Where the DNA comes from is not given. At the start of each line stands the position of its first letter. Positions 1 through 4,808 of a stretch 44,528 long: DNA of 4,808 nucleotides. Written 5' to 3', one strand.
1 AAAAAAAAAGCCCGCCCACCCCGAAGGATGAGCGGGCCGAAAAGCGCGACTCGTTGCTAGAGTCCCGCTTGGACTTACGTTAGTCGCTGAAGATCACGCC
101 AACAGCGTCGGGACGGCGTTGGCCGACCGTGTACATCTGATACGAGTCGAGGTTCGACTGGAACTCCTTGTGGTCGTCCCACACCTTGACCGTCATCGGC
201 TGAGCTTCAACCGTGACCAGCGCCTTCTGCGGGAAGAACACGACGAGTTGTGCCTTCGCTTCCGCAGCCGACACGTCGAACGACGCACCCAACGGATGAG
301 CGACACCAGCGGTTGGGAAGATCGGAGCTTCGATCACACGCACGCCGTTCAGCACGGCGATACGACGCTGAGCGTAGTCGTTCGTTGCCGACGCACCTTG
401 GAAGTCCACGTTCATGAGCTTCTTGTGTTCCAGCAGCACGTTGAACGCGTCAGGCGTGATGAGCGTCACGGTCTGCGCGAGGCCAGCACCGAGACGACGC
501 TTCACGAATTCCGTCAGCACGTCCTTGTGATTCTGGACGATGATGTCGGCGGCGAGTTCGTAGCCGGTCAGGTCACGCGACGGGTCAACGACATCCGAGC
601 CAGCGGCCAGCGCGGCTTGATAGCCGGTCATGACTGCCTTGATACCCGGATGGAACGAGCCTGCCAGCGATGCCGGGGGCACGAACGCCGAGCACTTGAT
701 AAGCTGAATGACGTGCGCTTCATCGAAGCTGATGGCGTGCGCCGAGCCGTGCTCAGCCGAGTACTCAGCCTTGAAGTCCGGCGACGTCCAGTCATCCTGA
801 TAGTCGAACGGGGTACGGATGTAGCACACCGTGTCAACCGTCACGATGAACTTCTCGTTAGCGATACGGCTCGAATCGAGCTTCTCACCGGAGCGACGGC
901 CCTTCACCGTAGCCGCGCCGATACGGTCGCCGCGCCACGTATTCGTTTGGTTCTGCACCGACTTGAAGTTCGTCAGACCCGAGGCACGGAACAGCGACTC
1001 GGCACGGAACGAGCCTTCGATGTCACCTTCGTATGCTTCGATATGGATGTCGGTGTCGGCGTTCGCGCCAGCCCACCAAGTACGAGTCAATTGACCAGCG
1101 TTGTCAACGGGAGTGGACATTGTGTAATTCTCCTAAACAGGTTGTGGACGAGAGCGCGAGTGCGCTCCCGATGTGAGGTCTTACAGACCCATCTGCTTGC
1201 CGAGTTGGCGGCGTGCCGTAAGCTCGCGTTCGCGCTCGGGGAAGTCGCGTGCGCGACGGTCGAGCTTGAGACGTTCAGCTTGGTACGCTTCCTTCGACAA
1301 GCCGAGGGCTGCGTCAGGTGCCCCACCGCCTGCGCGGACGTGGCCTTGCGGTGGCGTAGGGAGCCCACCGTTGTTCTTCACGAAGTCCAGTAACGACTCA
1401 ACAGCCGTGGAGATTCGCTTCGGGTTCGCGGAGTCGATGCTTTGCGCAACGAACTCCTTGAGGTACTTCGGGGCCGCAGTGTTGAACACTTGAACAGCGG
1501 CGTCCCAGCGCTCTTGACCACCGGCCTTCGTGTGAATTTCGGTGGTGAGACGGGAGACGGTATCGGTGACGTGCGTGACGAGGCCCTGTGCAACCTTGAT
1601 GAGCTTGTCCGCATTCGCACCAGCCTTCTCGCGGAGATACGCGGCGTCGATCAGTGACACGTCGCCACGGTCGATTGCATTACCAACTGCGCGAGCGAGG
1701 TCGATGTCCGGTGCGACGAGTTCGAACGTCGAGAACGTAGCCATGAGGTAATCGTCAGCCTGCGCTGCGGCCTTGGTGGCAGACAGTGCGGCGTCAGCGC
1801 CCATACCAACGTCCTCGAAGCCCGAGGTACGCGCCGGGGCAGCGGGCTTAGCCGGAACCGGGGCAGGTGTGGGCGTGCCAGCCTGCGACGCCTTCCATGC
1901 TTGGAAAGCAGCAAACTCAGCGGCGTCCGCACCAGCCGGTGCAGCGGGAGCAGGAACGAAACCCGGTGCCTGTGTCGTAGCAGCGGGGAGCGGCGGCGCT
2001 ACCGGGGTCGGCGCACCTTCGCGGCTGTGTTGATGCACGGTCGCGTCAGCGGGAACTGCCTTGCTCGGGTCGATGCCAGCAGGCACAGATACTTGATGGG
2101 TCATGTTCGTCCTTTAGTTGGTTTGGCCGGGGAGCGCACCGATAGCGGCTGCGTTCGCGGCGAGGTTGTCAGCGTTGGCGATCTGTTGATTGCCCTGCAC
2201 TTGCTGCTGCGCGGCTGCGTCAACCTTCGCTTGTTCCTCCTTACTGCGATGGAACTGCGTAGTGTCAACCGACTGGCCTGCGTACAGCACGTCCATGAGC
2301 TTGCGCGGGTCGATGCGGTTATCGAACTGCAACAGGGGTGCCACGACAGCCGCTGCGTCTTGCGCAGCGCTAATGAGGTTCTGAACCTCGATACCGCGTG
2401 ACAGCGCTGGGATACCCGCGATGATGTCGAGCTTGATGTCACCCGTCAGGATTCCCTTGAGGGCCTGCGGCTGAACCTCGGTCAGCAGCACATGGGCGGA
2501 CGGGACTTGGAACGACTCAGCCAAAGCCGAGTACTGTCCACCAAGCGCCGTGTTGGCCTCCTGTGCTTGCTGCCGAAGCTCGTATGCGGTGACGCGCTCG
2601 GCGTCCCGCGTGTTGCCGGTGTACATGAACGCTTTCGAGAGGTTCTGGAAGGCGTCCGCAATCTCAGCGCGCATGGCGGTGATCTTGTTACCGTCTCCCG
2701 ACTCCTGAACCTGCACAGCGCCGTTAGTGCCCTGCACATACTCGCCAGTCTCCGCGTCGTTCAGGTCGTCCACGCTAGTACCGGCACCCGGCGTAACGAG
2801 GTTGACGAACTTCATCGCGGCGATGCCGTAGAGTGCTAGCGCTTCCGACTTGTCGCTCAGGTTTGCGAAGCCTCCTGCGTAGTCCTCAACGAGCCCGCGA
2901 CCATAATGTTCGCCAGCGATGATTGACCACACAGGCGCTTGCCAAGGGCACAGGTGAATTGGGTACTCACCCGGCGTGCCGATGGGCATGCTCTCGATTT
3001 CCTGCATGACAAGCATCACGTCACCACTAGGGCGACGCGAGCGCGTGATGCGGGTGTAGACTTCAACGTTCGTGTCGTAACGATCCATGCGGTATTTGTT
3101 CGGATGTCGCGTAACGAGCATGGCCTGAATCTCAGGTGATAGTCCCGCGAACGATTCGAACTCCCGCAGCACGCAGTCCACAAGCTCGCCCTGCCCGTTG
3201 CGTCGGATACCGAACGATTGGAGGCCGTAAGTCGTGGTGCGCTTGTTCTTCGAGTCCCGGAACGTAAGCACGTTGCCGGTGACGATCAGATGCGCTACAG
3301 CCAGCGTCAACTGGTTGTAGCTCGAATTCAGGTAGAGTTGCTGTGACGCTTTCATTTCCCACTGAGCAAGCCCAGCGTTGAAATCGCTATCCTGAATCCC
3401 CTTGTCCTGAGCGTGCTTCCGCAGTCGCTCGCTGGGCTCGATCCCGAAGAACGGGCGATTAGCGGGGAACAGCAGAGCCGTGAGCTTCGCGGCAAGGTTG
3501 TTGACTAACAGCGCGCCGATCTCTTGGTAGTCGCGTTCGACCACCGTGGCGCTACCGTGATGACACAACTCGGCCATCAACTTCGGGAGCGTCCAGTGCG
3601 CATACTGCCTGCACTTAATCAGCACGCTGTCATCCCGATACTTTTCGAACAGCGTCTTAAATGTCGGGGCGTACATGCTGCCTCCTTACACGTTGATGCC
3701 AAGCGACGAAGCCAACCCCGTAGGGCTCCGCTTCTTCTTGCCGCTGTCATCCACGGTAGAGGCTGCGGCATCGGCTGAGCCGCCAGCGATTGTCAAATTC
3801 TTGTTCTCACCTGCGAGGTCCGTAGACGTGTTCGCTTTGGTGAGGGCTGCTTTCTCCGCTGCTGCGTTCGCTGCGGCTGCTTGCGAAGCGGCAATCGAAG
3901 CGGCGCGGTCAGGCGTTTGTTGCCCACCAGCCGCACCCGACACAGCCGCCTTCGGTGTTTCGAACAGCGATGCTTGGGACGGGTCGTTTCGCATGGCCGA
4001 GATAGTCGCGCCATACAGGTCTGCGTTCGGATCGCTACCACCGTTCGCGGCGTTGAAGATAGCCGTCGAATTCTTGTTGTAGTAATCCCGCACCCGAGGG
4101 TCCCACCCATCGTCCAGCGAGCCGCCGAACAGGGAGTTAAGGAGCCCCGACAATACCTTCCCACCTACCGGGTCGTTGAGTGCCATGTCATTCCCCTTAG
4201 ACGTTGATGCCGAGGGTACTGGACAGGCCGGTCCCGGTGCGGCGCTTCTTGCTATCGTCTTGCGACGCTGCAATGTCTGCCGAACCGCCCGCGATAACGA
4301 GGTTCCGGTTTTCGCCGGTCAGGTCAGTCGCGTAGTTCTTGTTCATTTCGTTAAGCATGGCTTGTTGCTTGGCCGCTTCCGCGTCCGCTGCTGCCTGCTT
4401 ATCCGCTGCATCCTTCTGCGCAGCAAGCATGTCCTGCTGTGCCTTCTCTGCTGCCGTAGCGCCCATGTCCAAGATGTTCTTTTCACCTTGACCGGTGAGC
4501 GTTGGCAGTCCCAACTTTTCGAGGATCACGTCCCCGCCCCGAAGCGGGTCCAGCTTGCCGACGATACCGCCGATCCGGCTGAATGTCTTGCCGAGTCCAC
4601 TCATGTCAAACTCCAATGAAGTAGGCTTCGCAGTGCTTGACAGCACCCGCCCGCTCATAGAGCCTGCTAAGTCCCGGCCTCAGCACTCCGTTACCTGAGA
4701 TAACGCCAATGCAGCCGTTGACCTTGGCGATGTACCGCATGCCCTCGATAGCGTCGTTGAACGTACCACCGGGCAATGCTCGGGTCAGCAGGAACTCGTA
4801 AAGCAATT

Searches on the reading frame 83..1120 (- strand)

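Call 67: search_protein_families(library=phrogs, proteins=[window:83-1120:-], max_evalue=0.001)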
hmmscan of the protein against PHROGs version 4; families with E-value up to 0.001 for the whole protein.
window:83-1120:- (346 aa): 1 family
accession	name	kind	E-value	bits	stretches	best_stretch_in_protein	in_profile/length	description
phrog_267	-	head and packaging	2.7e-74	251.8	1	4-344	26-324/410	major head protein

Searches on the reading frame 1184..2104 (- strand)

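Call 67: search_protein_families(library=phrogs, proteins=[window:1184-2104:-], max_evalue=0.001)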
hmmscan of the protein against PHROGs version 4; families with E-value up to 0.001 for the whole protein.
window:1184-2104:- (307 aa): 2 families
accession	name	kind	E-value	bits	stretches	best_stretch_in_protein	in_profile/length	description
phrog_1018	-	head and packaging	2.2e-33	117.4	1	32-307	26-280/280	head scaffolding protein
phrog_36307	-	head and packaging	9.8e-14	52.5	1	133-274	239-380/417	head scaffolding protein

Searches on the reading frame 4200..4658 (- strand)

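Call 67: search_protein_families(library=phrogs, proteins=[window:4200-4658:-], max_evalue=0.001)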
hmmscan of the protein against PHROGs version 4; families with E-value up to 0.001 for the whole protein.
window:4200-4658:- (153 aa): 3 families
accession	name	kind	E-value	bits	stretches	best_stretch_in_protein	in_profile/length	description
phrog_3112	-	head and packaging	1.8e-12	49.1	1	73-151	26-104/104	virion structural protein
phrog_29361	-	unknown function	7.9e-12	46.5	1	29-100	10-82/108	-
phrog_35536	-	head and packaging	3e-05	25.2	1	99-151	32-85/87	virion structural protein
